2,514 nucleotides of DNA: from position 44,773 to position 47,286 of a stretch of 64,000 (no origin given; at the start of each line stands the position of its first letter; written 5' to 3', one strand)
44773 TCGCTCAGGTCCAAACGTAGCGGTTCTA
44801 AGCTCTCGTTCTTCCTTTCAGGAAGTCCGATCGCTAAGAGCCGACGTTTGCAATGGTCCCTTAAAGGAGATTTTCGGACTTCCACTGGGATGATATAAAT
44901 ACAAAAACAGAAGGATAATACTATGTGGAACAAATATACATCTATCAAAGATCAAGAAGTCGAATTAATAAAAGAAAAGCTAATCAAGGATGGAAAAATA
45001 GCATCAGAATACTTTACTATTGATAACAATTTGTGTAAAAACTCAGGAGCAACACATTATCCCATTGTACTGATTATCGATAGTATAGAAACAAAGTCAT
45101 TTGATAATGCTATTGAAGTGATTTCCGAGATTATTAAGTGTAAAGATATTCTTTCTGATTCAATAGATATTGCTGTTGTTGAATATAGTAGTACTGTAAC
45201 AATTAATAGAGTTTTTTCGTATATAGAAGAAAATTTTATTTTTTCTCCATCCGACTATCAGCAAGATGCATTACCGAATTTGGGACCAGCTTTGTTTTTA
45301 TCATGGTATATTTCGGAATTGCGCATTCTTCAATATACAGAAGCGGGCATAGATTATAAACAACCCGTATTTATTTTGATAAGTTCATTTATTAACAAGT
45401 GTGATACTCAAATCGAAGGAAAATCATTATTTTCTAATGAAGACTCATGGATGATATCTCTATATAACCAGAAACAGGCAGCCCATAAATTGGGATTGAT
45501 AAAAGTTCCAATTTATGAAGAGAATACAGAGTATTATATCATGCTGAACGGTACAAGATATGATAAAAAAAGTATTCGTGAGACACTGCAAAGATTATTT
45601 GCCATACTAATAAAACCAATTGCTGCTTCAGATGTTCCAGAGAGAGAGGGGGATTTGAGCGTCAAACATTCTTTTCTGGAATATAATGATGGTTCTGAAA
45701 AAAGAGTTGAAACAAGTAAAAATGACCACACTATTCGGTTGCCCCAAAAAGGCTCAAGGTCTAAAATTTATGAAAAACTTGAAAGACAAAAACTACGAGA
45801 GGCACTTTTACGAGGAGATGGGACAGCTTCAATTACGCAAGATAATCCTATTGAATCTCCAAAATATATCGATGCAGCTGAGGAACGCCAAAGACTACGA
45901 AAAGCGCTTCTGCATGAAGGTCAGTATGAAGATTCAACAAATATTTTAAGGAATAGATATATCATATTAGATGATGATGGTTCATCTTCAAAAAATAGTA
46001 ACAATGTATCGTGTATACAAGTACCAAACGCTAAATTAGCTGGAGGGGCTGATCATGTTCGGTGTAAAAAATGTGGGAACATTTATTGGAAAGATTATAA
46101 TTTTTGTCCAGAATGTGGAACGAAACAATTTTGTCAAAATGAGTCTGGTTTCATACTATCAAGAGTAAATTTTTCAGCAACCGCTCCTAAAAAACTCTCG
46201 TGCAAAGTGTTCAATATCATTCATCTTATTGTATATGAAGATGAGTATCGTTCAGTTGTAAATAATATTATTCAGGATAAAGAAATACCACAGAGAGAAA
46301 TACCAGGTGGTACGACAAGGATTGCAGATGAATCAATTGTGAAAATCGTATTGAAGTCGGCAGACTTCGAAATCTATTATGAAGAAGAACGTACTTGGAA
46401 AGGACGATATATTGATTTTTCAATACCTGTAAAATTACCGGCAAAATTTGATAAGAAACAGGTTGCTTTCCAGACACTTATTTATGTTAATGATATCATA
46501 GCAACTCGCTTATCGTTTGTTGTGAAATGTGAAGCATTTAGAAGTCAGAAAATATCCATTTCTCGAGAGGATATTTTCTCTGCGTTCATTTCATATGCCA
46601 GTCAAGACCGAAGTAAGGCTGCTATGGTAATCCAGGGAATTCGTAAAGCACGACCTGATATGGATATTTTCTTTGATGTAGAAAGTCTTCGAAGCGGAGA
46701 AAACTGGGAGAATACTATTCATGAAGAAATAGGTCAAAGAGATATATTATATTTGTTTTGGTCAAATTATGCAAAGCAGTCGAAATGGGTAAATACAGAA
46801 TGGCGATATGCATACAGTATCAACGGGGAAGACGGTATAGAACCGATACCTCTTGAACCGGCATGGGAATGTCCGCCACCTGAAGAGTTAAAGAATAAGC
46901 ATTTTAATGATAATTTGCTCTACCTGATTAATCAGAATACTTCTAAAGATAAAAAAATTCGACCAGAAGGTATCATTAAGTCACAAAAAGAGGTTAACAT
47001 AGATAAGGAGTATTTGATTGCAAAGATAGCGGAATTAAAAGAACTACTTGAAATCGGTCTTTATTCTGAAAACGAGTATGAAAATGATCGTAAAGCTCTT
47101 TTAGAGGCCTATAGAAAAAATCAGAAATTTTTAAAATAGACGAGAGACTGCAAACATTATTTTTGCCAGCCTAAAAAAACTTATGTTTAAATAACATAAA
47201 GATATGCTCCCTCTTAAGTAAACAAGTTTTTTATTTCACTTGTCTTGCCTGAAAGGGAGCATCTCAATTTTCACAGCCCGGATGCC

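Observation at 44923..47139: Stand-alone 738-aa vWA / zinc-ribbon / TIR / SHOCT protein: candidate undescribed single-gene NADase-type defence system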

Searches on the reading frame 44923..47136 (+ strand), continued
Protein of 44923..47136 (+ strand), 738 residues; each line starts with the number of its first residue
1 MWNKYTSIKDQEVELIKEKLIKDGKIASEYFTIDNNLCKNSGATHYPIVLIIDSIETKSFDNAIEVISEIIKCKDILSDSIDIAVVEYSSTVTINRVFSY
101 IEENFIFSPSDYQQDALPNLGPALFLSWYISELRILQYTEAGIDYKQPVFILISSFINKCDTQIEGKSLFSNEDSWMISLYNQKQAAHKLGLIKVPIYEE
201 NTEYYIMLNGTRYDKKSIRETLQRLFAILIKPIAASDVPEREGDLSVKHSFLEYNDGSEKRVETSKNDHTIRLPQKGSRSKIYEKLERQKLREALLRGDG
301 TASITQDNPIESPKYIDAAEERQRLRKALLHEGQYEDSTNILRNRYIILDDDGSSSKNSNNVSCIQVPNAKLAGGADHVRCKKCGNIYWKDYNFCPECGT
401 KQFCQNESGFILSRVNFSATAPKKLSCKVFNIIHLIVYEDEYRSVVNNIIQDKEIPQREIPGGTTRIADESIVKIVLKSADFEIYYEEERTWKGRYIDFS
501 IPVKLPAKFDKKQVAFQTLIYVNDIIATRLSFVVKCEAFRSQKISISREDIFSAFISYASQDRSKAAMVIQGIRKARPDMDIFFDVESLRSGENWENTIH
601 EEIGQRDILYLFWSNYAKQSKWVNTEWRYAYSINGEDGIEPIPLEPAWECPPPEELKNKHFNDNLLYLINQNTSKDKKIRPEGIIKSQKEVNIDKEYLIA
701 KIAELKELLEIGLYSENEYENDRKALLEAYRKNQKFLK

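Call 39: search_solved_structures(query=A2, max_evalue=1, show_alignments=4)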
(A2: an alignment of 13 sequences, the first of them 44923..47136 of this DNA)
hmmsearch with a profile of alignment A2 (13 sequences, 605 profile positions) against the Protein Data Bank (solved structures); distinct sequences matched with E-value up to 1: 12.
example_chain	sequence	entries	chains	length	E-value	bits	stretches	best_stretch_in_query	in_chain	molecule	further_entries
6htj_A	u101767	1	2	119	0.05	15.7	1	249-329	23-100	Nucleic-acid-binding protein containing a Zn-ribbon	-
6esq_E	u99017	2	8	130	0.057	15.5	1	248-282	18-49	Pfam DUF35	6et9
1joc_A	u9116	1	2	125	0.11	14.5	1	169-274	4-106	Early Endosomal Autoantigen 1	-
4v4n_Ae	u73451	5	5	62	0.33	13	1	246-269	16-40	50S ribosomal protein L37E | Large ribosomal subunit protein eL37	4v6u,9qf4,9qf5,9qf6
4ddt_A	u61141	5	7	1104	0.33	13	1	108-275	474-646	Reverse gyrase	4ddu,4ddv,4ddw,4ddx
7fsf_A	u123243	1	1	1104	0.33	13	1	108-275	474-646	Reverse gyrase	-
9nri_Bc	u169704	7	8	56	0.5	12.4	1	246-272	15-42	Large ribosomal subunit protein eL37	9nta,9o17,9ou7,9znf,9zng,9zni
2aqc_A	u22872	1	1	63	0.69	11.9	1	248-282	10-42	Ribosome biogenesis protein Nop10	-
2apo_B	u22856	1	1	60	0.75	11.8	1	248-282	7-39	Ribosome biogenesis protein Nop10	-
9e6q_Ad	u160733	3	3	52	0.82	11.7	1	240-269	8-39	Large ribosomal subunit protein eL37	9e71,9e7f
1gl9_B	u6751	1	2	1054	0.91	11.5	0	248-280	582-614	REVERSE GYRASE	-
1gku_B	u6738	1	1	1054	0.93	11.5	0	248-280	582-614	REVERSE GYRASE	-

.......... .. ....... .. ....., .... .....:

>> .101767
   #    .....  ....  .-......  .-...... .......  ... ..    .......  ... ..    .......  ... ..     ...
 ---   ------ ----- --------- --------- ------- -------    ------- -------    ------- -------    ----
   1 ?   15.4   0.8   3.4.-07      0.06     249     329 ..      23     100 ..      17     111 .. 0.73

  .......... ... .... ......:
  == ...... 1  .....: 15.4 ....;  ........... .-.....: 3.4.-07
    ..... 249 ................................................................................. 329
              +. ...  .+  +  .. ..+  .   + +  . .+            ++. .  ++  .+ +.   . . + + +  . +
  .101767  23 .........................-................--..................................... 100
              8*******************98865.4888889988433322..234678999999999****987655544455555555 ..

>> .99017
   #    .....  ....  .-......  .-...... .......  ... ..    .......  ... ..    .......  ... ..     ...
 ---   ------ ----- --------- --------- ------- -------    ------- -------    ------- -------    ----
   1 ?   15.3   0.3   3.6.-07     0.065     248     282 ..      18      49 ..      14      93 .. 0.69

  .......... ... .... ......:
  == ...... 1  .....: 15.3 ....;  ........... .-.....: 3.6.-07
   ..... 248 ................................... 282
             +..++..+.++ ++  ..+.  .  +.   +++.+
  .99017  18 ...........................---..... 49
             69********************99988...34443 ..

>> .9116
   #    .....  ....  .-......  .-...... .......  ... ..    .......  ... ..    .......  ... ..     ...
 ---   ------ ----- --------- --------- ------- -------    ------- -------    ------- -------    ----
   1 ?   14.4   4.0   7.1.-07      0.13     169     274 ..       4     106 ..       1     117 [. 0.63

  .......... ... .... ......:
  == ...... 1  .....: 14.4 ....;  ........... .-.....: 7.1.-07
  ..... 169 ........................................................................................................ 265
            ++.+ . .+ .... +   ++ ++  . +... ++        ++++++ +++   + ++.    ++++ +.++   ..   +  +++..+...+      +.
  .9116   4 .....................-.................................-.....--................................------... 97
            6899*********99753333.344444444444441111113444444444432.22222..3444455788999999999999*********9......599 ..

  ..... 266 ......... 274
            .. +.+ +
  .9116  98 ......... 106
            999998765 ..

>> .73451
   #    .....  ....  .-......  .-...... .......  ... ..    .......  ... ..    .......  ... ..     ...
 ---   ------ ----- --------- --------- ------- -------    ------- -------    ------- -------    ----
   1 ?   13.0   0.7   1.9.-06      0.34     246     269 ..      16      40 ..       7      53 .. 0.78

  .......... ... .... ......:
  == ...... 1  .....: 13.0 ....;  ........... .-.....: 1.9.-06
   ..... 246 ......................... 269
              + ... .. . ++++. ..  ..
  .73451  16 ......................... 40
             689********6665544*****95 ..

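Call 51: search_protein_families(library=ncbifam, proteins=[L002:7284-8396:+, L002:8971-9954:+, L002:11757-12536:+, L002:12639-15725:+, L002:15764-16684:+, L002:16697-19036:+, L006:2867-5356:+, L006:5396-6595:+, L006:6626-7621:+, L006:7717-12339:+], max_evalue=0.001)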
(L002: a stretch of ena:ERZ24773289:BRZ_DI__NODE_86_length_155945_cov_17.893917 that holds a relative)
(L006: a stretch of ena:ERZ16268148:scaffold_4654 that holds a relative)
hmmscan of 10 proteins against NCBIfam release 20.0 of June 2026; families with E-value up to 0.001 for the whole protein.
L002:7284-8396:+ (370 aa): 1 family
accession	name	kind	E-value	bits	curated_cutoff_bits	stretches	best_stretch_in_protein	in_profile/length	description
NF058526.1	Thoeris_type3_ThcB4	equivalog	1.1e-13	50.8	220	1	5-111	130-230/375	Thoeris type III anti-phage system protein ThcB4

L002:8971-9954:+ (327 aa): 2 families
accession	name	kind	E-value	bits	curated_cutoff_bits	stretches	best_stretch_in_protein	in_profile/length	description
NF058526.1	Thoeris_type3_ThcB4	equivalog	1.5e-05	24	220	1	5-96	130-217/375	Thoeris type III anti-phage system protein ThcB4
NF042941.1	Retron_TIR_antiphage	equivalog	0.00053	18.9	600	1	2-85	339-418/464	TIR domain-containing anti-phage reverse transcriptase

L002:11757-12536:+ (259 aa): 2 families
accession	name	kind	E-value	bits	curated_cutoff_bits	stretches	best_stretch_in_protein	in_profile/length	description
NF042941.1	Retron_TIR_antiphage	equivalog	6.6e-07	28.5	600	1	106-200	327-419/464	TIR domain-containing anti-phage reverse transcriptase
NF058526.1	Thoeris_type3_ThcB4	equivalog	0.00073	18.5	220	0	120-212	129-219/375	Thoeris type III anti-phage system protein ThcB4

L002:12639-15725:+ (1028 aa): 6 families
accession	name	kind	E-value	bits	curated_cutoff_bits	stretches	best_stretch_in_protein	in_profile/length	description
NF033786.1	phenyl_MerG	equivalog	1.4e-13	51.3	350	1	731-828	55-159/217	phenylmercury resistance protein MerG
NF047961.1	adhesin_HupY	equivalog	2e-09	36.1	1250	1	118-209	191-281/978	leucine-rich repeat adhesin HupY/LrrG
NF047621.1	FlgprotMotXVib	equivalog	5e-05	22.9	330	0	941-998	84-141/211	flagellar protein MotX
NF038194.1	AlgK_TPR_lipo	equivalog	7.8e-05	21.5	700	0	909-971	351-411/448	alginate biosynthesis TPR repeat lipoprotein AlgK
NF045484.1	TransRegExoR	equivalog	8.2e-05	22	450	1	912-969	58-115/267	exopolysaccharide production regulator ExoR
NF042941.1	Retron_TIR_antiphage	equivalog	0.00048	19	600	1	364-466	325-432/464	TIR domain-containing anti-phage reverse transcriptase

L002:15764-16684:+ (306 aa): 0 families

L002:16697-19036:+ (779 aa): 0 families

L006:2867-5356:+ (829 aa): 2 families
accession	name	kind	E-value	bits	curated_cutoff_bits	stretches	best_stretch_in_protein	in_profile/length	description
NF003420.0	PRK04841.1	equivalog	8.3e-06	24.1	537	0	159-192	25-58/903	HTH-type transcriptional regulator MalT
TIGR03420.1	DnaA_homol_Hda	equivalog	3.6e-05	23.4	194.8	1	143-268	15-137/226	DnaA regulatory inactivator Hda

L006:5396-6595:+ (399 aa): 1 family
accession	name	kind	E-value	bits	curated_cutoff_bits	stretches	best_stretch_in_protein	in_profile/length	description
NF058526.1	Thoeris_type3_ThcB4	equivalog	4.7e-12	45.4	220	1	3-65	130-194/375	Thoeris type III anti-phage system protein ThcB4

L006:6626-7621:+ (331 aa): 0 families

L006:7717-12339:+ (1540 aa): 0 families

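Call 53: predict_structure(alignment_id=A4)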
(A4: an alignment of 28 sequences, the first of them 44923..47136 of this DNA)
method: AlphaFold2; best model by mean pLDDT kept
length: 738 residues; sequences in the alignment: 28
mean_pLDDT: 67.1   pTM: 0.41
mean pLDDT of the five models: 67.1, 65.5, 64.5, 64.0, 62.6
residues with pLDDT >= 90: 215; 70-90: 176; 50-70: 92; < 50: 255
segments of 3 or more residues with pLDDT < 50: 232-283, 294-346, 364-376, 402-410, 538-554, 556-559, 576-585, 602-604, 606-690, 736-738
pLDDT, mean of each block of 10 residues (from residue 1): 86 96 97 90 90 92 92 75 95 94 81 82 98 95 93 93 91 86 92 92 88 89 85 38 29 27 27 32 54 46 33 34 43 34 48 55 46 46 64 69 45 77 84 90 83 75 78 93 93 89 87 90 86 71 34 48 56 46 48 54 45 35 33 39 37 36 32 31 35 84 91 89 93 66
secondary structure, 60 per line:
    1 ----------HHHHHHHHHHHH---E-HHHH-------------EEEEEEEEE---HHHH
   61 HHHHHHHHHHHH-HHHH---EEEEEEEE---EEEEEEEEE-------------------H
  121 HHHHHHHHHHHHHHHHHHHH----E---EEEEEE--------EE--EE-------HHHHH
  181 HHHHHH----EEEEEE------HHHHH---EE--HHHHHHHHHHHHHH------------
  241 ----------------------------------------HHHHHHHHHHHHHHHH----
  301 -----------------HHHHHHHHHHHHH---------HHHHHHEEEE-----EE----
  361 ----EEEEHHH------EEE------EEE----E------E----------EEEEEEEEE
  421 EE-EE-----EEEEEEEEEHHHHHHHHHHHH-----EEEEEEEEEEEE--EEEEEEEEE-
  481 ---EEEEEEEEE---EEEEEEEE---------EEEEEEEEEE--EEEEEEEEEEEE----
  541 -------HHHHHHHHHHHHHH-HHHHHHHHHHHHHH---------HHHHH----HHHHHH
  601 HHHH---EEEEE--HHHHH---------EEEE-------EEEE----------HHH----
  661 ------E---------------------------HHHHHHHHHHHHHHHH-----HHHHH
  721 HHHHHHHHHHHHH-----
elements in order (helices of 4 or more, strands of 3 or more residues): H11-22 H28-31 E45-53 H57-72 H74-77 E81-88 E92-100 H120-140 E149-154 H176-186 E191-196 H203-207 H215-228 H281-296 H318-330 H340-345 E346-349 E365-368 E378-380 E387-389 E412-422 E431-439 H440-451 E457-468 E471-479 E484-492 E496-503 E513-522 E525-536 H548-561 H563-576 H586-590 H595-604 E608-612 H615-619 E629-632 E640-643 H695-710 H716-733

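Call 59: fold_search(model_id=the predicted structure, library=pdb)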
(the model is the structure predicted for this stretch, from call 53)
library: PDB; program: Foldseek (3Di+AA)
matches with E <= 10: 1230; with E <= 0.001: 34
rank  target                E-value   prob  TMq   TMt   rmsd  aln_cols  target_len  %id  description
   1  9ykb_A                3.7e-05  1.00  0.17  0.42  13.3       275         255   13  The von Willebrand factor A domain of human capillary morphogenesis gene II, fused to the 1TEL crystallization chapero (released 2025-10-22)
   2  8fzu_A                4.6e-05  1.00  0.18  0.44   5.1       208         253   12  The von Willebrand factor A domain of human capillary morphogenesis gene II, flexibly fused to the 1TEL crystallizatio (released 2023-07-19)
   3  9ykb_B                4.6e-05  1.00  0.18  0.43  12.8       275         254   13  The von Willebrand factor A domain of human capillary morphogenesis gene II, fused to the 1TEL crystallization chapero (released 2025-10-22)
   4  6snk_A                6.4e-05  1.00  0.15  0.47   6.8       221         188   15  Crystal structure of the Collagen VI alpha3 N2 domain (released 2020-07-29)
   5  9c4f_I                8.0e-05  1.00  0.16  0.49   6.8       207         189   14  Infectious B19V capsid (released 2024-10-16)
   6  8fzu_C                9.5e-05  1.00  0.17  0.41  13.9       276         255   12  The von Willebrand factor A domain of human capillary morphogenesis gene II, flexibly fused to the 1TEL crystallizatio (released 2023-07-19)
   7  7n1o                  1.0e-04  1.00  0.16  0.39  19.4       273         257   13  The von Willebrand factor A domain of human capillary morphogenesis gene II, flexibly fused to the 1TEL crystallization  (released 2021-06-09)
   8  6qtb_D                1.1e-04  1.00  0.18  0.45  13.3       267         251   10  Crystal structure of Rea1-MIDAS/Ytm1-UBL complex from Chaetomium thermophilum (released 2019-08-07)
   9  1t6b_Y                1.1e-04  1.00  0.16  0.55   5.3       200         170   11  Crystal structure of B. anthracis Protective Antigen complexed with human Anthrax toxin receptor (released 2004-07-20)
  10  9doc                  2.6e-04  1.00  0.17  0.38  18.6       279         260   12  The von Willebrand factor A domain of human capillary morphogenesis gene II, flexibly fused to the 1TEL crystallization  (released 2024-11-06)
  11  8ft6                  2.6e-04  1.00  0.16  0.38  18.6       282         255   12  The von Willebrand factor A domain of human capillary morphogenesis gene II, flexibly fused to the 1TEL crystallization  (released 2023-03-22)
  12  8fz4_A                2.7e-04  1.00  0.17  0.55   5.3       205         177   12  The von Willebrand factor A domain of Anthrax toxin receptor 2 (released 2023-03-01)
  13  8ft8                  2.7e-04  1.00  0.17  0.40  18.5       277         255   12  The von Willebrand factor A domain of human capillary morphogenesis gene II, flexibly fused to the 1TEL crystallization  (released 2023-03-01)
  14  4c2b_C                3.0e-04  1.00  0.14  0.42   9.4       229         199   14  Crystal Structure of High-Affinity von Willebrand Factor A1 domain with Disulfide Mutation in Complex with High Affini (released 2014-01-08)
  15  2i6q_A                3.4e-04  1.00  0.17  0.24   5.8       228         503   11  Complement component C2a (released 2006-10-17)
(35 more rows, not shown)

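Call 74: search_dna_similar(query=window:44923-47136:+, collection=phages, mode=protein, max_evalue=0.00001, max_rows=15)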
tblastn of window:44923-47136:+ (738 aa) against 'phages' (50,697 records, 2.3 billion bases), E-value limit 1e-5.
No match.

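Call 103: search_protein_families(library=padloc, proteins=[L002:16697-19036:+, L006:7717-12339:+, L006:2867-5356:+, L001:8599-9960:+], max_evalue=0.00001)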
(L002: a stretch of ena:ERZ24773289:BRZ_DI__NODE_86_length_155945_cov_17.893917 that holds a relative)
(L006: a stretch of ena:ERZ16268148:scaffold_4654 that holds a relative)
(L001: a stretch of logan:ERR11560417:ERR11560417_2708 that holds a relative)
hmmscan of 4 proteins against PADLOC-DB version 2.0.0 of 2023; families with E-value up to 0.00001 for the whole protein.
L002:16697-19036:+ (779 aa): 0 families

L006:7717-12339:+ (1540 aa): 0 families

L006:2867-5356:+ (829 aa): 1 family
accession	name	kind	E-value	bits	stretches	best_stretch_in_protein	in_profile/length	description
PDLC05062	PDC-S66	-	2.2e-09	35.2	0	661-776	115-225/282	-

L001:8599-9960:+ (453 aa): 6 families
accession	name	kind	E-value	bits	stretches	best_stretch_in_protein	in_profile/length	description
PDLC02806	SspH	-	4.4e-18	62.2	1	173-355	1506-1688/1766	SspH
PDLC04140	mad8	-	1.5e-10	39.1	1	177-374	2-250/314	mads_8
PDLC05062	PDC-S66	-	2.7e-08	31.6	1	6-90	151-240/282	-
PDLC00419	ThsB1|ThsB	-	1.3e-07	29.6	1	2-86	26-114/165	TIR-like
PDLC02012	SAVED5--SAVED_TIR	-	1.3e-07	29.1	1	5-84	15-95/404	-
PDLC00436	ThsB1|ThsB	-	1.7e-06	25.7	1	4-86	36-122/183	TIR-like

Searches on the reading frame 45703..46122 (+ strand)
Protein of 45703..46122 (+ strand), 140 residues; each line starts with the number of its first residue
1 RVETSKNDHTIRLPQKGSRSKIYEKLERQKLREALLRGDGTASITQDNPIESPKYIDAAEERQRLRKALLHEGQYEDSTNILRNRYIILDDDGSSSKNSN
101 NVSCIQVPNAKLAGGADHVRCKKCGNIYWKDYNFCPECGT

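Call 40: search_protein_families(library=pfam, proteins=[window:45703-46122:+], max_evalue=10)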
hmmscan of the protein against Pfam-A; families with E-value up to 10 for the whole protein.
window:45703-46122:+ (140 aa): 14 families
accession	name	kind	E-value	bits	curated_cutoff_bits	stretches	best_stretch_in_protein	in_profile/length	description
PF17032.10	Zn_ribbon_15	-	0.00025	22.2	28.9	1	118-139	52-73/73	zinc-ribbon family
PF13248.11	Zn_ribbon_3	-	0.0011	18.8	27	1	118-140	2-24/26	zinc-ribbon domain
PF12773.13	DZR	-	0.0021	18.6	27.3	1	113-139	23-45/45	Double zinc ribbon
PF13240.11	Zn_Ribbon_1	-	0.003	17.7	25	1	121-140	2-21/23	zinc-ribbon domain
PF13717.11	Zn_ribbon_4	-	0.0049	17.2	30.3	1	107-127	14-34/36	zinc-ribbon domain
PF12172.15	zf-ChsH2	-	0.0078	16.4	23.2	1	120-139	13-32/37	ChsH2, rubredoxin-like zinc ribbon domain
PF01927.22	Mut7-C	-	0.07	13.7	23.3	1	106-130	111-135/146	Mut7-C RNAse domain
PF13923.12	zf-C3HC4_2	-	0.072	13.3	27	1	118-138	20-40/40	Zinc finger, C3HC4 type (RING finger)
PF08792.16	A2L_zn_ribbon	-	0.12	12.5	22.9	1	120-140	5-29/33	A2L zinc ribbon domain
PF14446.12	Prok-RING_1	-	0.14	12.5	29.1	1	100-130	3-32/54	Prokaryotic RING finger family 1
PF03604.18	Zn_ribbon_RPAB4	-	0.42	10.8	24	1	117-125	16-24/32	DNA directed RNA polymerase, 7 kDa subunit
PF01155.25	HypA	-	0.53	10.8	28.9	1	118-139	70-93/112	Hydrogenase/urease nickel incorporation, metallochaperone, hypA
PF13719.11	Zn_ribbon_5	-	0.76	10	29.3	1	118-128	25-35/37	zinc-ribbon domain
PF02132.21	RecR_ZnF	-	5.4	7.4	22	1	120-127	3-10/21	RecR, Cys4-zinc finger domain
